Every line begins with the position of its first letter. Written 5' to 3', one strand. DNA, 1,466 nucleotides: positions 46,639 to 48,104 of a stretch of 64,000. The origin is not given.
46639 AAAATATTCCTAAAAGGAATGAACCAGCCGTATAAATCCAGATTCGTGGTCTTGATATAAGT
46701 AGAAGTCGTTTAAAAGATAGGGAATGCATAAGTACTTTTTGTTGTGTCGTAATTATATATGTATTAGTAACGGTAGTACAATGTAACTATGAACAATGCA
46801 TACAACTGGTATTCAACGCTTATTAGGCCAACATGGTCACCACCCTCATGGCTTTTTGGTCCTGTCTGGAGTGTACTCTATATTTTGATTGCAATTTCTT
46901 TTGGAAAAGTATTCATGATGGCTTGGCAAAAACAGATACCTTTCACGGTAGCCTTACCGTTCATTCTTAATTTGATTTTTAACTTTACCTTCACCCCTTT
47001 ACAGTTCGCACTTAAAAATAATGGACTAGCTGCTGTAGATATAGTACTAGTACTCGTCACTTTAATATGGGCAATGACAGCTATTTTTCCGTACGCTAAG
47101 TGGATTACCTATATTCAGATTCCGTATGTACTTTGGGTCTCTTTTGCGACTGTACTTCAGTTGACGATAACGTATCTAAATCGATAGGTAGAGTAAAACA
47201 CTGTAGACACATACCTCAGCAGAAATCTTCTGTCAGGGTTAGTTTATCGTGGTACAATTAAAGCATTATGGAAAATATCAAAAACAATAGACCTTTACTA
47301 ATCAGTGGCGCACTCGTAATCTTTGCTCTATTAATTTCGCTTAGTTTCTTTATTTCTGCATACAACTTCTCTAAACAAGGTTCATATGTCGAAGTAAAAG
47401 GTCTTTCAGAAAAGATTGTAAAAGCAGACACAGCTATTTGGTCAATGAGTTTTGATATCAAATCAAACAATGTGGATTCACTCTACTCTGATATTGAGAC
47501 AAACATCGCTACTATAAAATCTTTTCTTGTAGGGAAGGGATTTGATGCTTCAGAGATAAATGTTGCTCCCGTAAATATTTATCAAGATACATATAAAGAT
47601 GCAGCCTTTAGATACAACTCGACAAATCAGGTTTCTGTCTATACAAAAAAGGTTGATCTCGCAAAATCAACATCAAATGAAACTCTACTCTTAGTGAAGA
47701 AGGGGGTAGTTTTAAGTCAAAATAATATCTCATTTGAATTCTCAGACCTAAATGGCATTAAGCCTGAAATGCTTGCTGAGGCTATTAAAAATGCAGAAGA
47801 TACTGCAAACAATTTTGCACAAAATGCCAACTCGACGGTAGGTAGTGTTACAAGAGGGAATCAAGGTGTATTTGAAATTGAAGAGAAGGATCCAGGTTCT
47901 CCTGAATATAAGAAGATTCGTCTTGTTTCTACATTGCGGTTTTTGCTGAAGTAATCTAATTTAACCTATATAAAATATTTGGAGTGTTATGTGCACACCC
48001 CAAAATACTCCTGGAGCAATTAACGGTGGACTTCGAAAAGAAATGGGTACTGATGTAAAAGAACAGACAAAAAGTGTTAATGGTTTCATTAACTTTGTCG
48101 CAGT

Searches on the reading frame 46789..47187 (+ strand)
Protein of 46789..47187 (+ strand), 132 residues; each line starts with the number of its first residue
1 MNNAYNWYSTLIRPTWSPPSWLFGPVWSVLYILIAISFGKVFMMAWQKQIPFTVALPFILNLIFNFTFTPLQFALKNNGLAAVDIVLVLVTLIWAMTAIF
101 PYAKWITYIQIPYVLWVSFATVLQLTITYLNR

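Call 44: search_protein_families(library=pfam, proteins=[window:46789-47187:+], max_evalue=0.001)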
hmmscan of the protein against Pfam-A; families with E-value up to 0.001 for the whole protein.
window:46789-47187:+ (132 aa): 1 family
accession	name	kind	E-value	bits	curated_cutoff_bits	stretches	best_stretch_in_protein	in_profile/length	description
PF03073.20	TspO_MBR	-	2.3e-29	102.5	24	1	4-129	20-144/145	TspO/MBR family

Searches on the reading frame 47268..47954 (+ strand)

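Call 44: search_protein_families(library=pfam, proteins=[window:47268-47954:+], max_evalue=0.001)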
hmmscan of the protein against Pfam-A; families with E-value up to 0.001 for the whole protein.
window:47268-47954:+ (228 aa): 1 family
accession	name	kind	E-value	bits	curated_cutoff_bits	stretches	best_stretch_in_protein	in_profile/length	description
PF04402.19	SIMPL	-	3.5e-18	67.1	25.2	1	41-196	1-157/205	Protein of unknown function (DUF541)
